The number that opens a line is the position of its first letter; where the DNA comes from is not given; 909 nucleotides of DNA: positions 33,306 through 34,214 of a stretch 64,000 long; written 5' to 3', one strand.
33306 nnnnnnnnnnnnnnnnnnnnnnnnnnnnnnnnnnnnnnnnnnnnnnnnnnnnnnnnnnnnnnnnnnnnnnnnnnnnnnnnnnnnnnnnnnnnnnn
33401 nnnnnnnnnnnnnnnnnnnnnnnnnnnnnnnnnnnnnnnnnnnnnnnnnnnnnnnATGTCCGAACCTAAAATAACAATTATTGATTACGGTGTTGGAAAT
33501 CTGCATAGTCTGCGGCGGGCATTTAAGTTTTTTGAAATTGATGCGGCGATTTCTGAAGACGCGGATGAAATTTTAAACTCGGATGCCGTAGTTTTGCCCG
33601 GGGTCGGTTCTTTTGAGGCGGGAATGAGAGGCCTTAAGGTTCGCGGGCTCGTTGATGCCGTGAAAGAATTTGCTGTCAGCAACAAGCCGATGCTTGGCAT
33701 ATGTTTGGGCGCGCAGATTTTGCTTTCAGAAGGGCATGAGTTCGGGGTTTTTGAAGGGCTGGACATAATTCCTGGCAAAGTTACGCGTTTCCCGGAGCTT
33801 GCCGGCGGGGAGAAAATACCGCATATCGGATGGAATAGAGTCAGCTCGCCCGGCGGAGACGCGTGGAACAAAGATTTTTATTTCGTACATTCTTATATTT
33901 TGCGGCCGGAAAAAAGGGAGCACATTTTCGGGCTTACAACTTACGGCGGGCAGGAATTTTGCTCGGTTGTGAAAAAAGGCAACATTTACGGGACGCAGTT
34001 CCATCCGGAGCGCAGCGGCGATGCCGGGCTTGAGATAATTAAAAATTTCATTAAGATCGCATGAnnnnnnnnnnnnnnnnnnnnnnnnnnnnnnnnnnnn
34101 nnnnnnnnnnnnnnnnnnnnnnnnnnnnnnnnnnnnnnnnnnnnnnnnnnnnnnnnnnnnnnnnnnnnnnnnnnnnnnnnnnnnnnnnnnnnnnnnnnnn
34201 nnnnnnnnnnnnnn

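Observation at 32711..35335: WbuXYZ/PseA-like amidotransferase trio next to a CMP-nonulosonate cytidylyltransferase: an acetamidino-modified nonulosonic acid is likely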

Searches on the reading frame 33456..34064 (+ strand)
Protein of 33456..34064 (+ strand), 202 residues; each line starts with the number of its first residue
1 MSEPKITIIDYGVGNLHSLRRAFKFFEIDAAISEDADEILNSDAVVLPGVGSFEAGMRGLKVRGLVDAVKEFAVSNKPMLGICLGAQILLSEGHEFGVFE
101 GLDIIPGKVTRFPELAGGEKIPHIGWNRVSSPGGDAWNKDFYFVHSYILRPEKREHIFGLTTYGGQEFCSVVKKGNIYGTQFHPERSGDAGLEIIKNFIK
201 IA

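Call 3: search_protein_families(library=ncbifam, proteins=[window:33456-34064:+])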
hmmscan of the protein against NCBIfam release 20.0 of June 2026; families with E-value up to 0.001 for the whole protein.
window:33456-34064:+ (202 aa): 20 families
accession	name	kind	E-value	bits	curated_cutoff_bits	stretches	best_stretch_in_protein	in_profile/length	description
TIGR01855.1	IMP_synth_hisH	equivalog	4e-59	199.8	105.4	1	6-200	1-197/198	imidazole glycerol phosphate synthase subunit HisH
NF010608.0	PRK14004.1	equivalog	2.4e-43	148.3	216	1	6-201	2-209/210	imidazole glycerol phosphate synthase subunit HisH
NF001975.0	PRK00758.1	equivalog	3e-12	46.5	198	1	5-90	3-82/185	GMP synthase subunit A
TIGR00566.1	trpG_papA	subfamily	4e-08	33.3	121.05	1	29-200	32-191/192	glutamine amidotransferase of anthranilate synthase or aminodeoxychorismate synthase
TIGR00888.1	guaA_Nterm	equivalog_domain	4.7e-08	32.7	172.15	0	173-200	153-182/188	glutamine-hydrolyzing GMP synthase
TIGR03800.1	PLP_synth_Pdx2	equivalog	6.5e-08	32.7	105.55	1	21-104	16-100/184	pyridoxal 5'-phosphate synthase glutaminase subunit PdxT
NF001989.1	PRK00784.1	equivalog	3.2e-07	29.4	273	1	27-92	272-337/480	cobyric acid synthase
TIGR01737.1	FGAM_synth_I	equivalog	9.2e-07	28.4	177.8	1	19-94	17-96/228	phosphoribosylformylglycinamidine synthase I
NF002957.0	PRK03619.1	equivalog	1.4e-06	27.8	212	1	28-93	27-96/222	phosphoribosylformylglycinamidine synthase subunit PurQ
NF011201.0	PRK14607.1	equivalog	5e-05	22.2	670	0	65-90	63-87/534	bifunctional anthranilate synthase component II/anthranilate phosphoribosyltransferase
TIGR01368.1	CPSaseIIsmall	equivalog_domain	0.0001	21.4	307.35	0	61-89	231-259/361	glutamine-hydrolyzing carbamoyl-phosphate synthase small subunit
NF005072.0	PRK06490.1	equivalog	0.00014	20.9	339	0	68-90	84-106/251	glutamine amidotransferase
NF003792.0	PRK05380.1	equivalog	0.00018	20.3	308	1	30-90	332-386/534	CTP synthase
TIGR00313.1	cobQ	equivalog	0.00024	20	309.9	1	36-183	279-423/477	cobyric acid synthase CobQ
NF010050.0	PRK13526.1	equivalog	0.00041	20.1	181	0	35-96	36-91/179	glutamine amidotransferase subunit PdxT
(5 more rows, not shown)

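Call 4: search_protein_families(library=pfam, proteins=[window:33456-34064:+])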
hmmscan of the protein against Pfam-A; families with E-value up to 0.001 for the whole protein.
window:33456-34064:+ (202 aa): 4 families
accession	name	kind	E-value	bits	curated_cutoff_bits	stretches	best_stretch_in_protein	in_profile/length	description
PF00117.34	GATase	-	4.8e-20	72.5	22.8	1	8-199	2-187/190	Glutamine amidotransferase class-I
PF01174.25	SNO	-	2e-06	28.3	27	0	29-110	21-101/188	SNO glutamine amidotransferase family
PF07685.20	GATase_3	-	3.5e-06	27.2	27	1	32-110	29-116/196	CobB/CobQ-like glutamine amidotransferase domain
PF01965.30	DJ-1_PfpI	-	4.5e-05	23.7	26.6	1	27-93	49-111/165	DJ-1/PfpI family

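Call 56: search_solved_structures(query=window:33456-34064:+, max_evalue=1e-10, show_alignments=4)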
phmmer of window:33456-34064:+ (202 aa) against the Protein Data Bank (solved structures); distinct sequences matched with E-value up to 1e-10: 8.
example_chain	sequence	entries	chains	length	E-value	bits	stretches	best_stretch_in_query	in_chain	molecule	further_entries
1kxj_A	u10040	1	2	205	7.8e-32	113.9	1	5-200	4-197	Amidotransferase hisH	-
1gpw_B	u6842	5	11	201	9e-32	113.7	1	5-200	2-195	AMIDOTRANSFERASE HISH | IMIDAZOLE GLYCEROL PHOSPHATE SYNTHASE SUBUNIT HISH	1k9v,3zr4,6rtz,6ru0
1jvn_A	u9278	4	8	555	8.7e-31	110.5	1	4-200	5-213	BIFUNCTIONAL HISTIDINE BIOSYNTHESIS PROTEIN HISHF | Imidazole glycerol phosphate synthase hisHF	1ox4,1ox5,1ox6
7ac8_B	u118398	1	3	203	1.6e-30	109.7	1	5-200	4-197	Imidazole glycerol phosphate synthase subunit HisH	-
2wjz_B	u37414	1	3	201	2.3e-30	109.1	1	5-200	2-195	IMIDAZOLE GLYCEROL PHOSPHATE SYNTHASE SUBUNIT HISH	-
6ymu_B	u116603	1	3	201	2.4e-30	109.1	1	5-200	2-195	Imidazole glycerol phosphate synthase subunit HisH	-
1ka9_H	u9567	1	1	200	2.4e-30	109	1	5-195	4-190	imidazole glycerol phosphate synthase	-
4gud_A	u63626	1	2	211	1e-29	107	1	5-201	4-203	Imidazole glycerol phosphate synthase subunit HisH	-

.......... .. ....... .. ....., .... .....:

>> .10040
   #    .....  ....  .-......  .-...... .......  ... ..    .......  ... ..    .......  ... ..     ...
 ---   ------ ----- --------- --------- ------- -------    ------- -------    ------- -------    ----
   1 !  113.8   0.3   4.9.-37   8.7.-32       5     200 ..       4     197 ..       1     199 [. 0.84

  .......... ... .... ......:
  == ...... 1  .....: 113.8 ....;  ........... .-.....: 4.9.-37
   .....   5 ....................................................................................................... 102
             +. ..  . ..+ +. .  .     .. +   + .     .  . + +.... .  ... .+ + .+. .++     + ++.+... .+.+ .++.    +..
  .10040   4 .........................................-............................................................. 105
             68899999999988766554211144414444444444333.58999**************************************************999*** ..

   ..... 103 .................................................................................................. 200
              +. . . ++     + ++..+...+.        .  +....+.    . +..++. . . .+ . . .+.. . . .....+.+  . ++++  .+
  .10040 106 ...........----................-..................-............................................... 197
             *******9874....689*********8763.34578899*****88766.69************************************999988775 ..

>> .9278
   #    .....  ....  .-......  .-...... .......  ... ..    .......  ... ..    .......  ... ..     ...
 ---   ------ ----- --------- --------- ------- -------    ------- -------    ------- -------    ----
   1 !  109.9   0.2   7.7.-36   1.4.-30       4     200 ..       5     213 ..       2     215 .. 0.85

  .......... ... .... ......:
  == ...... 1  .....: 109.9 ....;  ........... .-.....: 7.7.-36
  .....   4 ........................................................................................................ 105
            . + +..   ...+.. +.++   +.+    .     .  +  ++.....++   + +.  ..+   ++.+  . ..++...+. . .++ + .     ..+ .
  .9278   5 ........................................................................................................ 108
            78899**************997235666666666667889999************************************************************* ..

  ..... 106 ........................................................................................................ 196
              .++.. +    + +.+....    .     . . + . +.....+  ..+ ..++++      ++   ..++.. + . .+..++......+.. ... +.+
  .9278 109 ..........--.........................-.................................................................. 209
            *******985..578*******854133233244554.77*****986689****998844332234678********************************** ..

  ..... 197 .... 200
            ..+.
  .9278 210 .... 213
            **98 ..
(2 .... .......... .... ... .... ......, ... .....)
